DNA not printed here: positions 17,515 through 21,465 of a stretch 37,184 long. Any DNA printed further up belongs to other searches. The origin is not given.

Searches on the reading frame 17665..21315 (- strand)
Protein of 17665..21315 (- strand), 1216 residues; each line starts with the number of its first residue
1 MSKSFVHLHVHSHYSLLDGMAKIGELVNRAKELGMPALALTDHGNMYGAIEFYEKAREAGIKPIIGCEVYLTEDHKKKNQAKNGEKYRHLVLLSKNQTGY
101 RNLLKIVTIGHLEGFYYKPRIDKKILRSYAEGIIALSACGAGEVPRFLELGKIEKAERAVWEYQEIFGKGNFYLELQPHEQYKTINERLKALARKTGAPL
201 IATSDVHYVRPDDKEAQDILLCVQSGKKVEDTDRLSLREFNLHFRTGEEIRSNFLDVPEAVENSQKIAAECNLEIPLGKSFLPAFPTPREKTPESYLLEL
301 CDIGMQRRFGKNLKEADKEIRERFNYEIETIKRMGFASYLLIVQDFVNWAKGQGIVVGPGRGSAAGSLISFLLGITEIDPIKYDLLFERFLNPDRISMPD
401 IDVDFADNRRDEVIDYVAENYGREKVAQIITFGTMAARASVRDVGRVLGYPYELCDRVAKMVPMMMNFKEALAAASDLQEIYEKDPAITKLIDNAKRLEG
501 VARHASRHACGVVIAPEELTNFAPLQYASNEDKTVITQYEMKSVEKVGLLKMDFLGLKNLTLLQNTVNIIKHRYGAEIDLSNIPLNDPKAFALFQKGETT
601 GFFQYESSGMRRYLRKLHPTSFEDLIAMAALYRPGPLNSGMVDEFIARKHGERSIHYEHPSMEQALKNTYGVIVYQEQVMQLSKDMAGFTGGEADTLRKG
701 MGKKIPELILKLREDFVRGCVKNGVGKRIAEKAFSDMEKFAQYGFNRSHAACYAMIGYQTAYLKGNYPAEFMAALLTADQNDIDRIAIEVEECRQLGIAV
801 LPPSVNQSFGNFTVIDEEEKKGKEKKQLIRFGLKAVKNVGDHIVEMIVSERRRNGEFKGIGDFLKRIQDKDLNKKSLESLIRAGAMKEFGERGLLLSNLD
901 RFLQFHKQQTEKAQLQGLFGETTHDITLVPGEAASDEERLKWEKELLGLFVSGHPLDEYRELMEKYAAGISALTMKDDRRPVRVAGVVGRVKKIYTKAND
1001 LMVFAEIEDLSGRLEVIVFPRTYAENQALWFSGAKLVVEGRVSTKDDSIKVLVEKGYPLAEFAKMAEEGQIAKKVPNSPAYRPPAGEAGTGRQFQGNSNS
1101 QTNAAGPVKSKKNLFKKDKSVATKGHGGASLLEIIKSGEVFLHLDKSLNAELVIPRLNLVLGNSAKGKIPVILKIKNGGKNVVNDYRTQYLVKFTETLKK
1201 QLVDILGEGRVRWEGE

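Call 6: search_protein_families(library=pfam, proteins=[window:17665-21315:-], max_evalue=0.001)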
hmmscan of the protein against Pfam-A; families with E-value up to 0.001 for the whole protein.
window:17665-21315:- (1216 aa): 5 families
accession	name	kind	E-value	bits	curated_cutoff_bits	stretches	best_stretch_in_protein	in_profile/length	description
PF07733.18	DNA_pol3_alpha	-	1e-103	347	23.9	1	296-556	2-260/260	Bacterial DNA polymerase III alpha NTPase domain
PF17657.6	DNA_pol3_finger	-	5.4e-64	214.9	22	1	559-724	1-166/166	Bacterial DNA polymerase III alpha subunit finger domain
PF02811.25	PHP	-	1.8e-63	214.2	26.4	1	7-179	1-164/164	PHP domain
PF14579.12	HHH_6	-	2.7e-26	92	25.6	1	797-891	1-85/90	Helix-hairpin-helix motif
PF01336.31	tRNA_anti-codon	-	5.3e-07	29.9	27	1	987-1055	3-71/75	OB-fold nucleic acid binding domain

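Call 38: find_related_loci(query=window:17665-21315:-, collection=genome_contigs, flank=1000)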
Query window:17665-21315:- (1216 aa) in genome_contigs; peptide patterns used: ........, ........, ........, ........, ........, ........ (x = any residue, [..] = any of these).
600 stretches matched a pattern (row limit reached: there are more); 540 encode a relative of the query (tblastn E <= 1e-3); the best 80 are kept; 80 distinct loci.
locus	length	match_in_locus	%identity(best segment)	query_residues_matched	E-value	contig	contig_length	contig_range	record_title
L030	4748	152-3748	67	1-1213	0e+0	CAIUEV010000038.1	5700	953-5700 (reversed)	uncultured bacterium isolate LaPlata-15m-a_bin-654 genome assembly, contig: bin-654:038/148, whole genome shotgun sequen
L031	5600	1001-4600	66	1-1213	0e+0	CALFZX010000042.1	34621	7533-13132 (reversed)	MAG TPA_asm: uncultured bacterium isolate SRR6007446_bin.20_CONCOCT_v1.1_MAG genome assembly, contig: ERZ724100.451, who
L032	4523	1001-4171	56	4-1055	0e+0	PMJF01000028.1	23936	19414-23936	MAG: Candidatus Moraniibacteriota bacterium isolate fen_1326 73.20120600_E3D.118_contig_90957, whole genome shotgun sequ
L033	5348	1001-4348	54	5-1130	0e+0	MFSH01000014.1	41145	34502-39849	MAG: Candidatus Moranbacteria bacterium RIFOXYB1_FULL_43_19 rifoxyb1_full_scaffold_301, whole genome shotgun sequence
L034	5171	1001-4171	55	5-1056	0e+0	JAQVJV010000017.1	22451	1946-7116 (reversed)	MAG: Candidatus Moraniibacteriota bacterium isolate STE_71 NODE_4978_length_22451_cov_9.328929_Sandtown_E, whole genome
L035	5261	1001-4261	54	5-1093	0e+0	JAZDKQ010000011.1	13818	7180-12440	MAG: Candidatus Moraniibacteriota bacterium isolate MEGAHIT-group-0.544 k141_8682170, whole genome shotgun sequence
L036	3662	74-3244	56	5-1056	0e+0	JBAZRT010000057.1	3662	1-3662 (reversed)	MAG: Parcubacteria group bacterium isolate SO_2017_GW1_154 NODE_100220_length_3662_cov_1.111457_OW334_2017, whole genome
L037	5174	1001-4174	55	4-1056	0e+0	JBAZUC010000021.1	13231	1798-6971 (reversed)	MAG: Parcubacteria group bacterium isolate SO_2017_GW1_218 NODE_17458_length_13231_cov_1.640797_OW334_2017, whole genome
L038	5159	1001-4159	55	5-1056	0e+0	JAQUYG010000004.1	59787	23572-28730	MAG: Candidatus Paceibacterota bacterium isolate STD2_231 NODE_1705_length_59787_cov_6.435853_Sandtown_D2, whole genome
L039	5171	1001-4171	55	4-1055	0e+0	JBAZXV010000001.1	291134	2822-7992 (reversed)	MAG: Parcubacteria group bacterium isolate SO_2017_GW1_64 NODE_296_length_291134_cov_1.566172_OW334_2017, whole genome s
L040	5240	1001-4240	55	4-1055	0e+0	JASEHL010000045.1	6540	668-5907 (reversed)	MAG: Patescibacteria group bacterium isolate Yes70-22 NODE_45_length_6540_cov_12.894372, whole genome shotgun sequence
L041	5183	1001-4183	56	4-1054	0e+0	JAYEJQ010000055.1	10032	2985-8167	MAG: Patescibacteria group bacterium isolate MAG159 MAG159_55, whole genome shotgun sequence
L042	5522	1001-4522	49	5-1212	0e+0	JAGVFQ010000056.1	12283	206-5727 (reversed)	MAG: Patescibacteria group bacterium isolate DeMMO2_29 c_000000004778, whole genome shotgun sequence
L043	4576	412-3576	54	2-1054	0e+0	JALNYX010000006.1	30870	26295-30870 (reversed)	MAG: Candidatus Moraniibacteriota bacterium isolate SO_2017_GW1 bin 259 NODE_6316_length_30870_cov_1.203461_OW334_2017,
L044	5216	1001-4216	54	2-1063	0e+0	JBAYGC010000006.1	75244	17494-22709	MAG: Patescibacteria group bacterium isolate SO_2016_GW1_116 scaffold00767_OW334_2016, whole genome shotgun sequence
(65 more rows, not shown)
